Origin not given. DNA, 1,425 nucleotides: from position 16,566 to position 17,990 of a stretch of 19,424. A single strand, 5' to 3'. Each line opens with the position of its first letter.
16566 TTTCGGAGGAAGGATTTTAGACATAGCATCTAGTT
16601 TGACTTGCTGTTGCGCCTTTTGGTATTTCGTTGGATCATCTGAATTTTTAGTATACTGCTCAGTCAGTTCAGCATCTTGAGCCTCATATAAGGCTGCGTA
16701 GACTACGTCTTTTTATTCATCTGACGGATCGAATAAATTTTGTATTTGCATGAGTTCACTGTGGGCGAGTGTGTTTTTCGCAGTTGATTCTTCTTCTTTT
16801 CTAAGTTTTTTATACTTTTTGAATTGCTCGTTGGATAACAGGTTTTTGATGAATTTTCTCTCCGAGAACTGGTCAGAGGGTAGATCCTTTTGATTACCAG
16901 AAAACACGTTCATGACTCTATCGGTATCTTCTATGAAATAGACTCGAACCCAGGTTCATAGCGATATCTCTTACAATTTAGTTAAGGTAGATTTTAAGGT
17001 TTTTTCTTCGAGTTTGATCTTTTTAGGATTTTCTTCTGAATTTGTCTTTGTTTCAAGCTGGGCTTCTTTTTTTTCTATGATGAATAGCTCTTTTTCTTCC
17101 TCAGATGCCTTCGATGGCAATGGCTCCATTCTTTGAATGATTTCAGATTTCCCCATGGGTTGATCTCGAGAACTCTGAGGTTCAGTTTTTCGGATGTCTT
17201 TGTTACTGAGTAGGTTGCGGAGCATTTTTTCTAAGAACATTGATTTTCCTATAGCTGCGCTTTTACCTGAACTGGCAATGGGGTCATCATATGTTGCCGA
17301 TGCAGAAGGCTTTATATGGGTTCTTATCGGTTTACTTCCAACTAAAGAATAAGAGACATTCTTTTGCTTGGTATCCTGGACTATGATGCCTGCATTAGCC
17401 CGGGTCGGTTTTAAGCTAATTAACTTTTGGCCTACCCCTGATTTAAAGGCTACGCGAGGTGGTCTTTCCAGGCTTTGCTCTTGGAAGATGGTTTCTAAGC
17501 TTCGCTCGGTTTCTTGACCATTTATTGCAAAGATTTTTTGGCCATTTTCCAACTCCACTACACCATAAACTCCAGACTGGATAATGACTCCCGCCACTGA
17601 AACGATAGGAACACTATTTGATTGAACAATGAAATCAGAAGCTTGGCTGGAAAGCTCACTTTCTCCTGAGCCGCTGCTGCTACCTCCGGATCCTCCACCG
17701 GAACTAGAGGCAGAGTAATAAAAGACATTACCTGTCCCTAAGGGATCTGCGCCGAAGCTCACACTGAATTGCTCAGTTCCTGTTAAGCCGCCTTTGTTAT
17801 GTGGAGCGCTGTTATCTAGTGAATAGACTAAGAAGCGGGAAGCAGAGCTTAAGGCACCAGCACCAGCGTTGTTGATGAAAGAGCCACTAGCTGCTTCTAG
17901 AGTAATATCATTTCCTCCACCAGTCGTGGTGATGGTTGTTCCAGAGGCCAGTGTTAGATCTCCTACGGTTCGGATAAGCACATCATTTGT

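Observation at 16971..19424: Very large beta-helical repeat protein with Pmp-like GGA[F/L]/FxxN tetrapeptides but no autotransporter barrel.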

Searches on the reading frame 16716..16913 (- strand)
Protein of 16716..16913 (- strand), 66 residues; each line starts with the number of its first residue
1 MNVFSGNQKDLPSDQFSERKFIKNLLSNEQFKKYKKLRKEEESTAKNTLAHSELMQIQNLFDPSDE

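Call 59: search_protein_families(library=pfam, proteins=[window:16716-16913:-], max_evalue=10)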
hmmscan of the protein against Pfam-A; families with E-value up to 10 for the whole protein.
window:16716-16913:- (66 aa): 0 families

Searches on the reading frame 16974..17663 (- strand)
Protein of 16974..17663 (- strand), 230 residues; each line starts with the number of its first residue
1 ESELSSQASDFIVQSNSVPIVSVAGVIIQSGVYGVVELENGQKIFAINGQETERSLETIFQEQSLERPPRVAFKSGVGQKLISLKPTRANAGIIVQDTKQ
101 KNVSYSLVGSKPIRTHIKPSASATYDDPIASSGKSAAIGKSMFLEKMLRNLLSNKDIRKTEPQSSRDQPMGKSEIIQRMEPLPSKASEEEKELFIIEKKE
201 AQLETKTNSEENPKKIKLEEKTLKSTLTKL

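Call 20: search_protein_representatives(protein=window:16974-17663:-)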
Query: 230 residues. Proteins with E-value up to 0.001 (for the whole library): 1; up to 1e-10: 1; up to 1e-30: 1. The best 1 are listed.
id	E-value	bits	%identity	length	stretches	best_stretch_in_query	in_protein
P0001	6.2e-135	463.8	100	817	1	1-230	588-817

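Call 64: predict_structure(protein=window:16974-17663:-)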
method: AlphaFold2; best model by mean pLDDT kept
length: 230 residues; sequences in the alignment: 1
mean_pLDDT: 48.7   pTM: 0.27
mean pLDDT of the five models: 48.7, 47.3, 46.1, 45.4, 41.7
residues with pLDDT >= 90: 0; 70-90: 44; 50-70: 58; < 50: 128
segments of 3 or more residues with pLDDT < 50: 1-11, 65-179
pLDDT, mean of each block of 10 residues (from residue 1): 34 54 57 63 62 57 44 28 29 39 30 24 26 30 39 35 37 43 66 83 75 82 84
secondary structure, 60 per line:
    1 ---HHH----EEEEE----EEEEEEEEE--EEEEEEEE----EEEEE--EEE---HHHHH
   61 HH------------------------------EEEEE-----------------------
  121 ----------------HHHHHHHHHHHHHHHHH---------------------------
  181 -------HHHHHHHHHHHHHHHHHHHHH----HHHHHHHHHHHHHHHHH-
elements in order: E11-15 E20-28 E31-38 E43-47 E50-52 H56-62 E93-97 H137-153 H188-208 H213-229

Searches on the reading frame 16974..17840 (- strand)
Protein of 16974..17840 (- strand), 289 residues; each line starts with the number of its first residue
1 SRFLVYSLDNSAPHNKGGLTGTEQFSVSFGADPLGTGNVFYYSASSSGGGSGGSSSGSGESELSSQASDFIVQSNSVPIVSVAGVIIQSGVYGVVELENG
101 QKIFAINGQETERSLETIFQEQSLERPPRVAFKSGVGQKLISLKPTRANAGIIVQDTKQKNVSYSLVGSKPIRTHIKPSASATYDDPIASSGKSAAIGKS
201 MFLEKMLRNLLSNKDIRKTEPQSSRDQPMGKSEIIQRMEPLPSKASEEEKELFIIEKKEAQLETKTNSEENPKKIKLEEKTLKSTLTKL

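Call 11: find_homologous_proteins(query=window:16974-17840:-, max_evalue=10)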
Query seq(289 aa): 2916 candidates shared short words with the query, none scored E <= 10.

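Call 59: search_protein_families(library=pfam, proteins=[window:16974-17840:-], max_evalue=10)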
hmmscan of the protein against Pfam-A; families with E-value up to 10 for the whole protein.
window:16974-17840:- (289 aa): 0 families
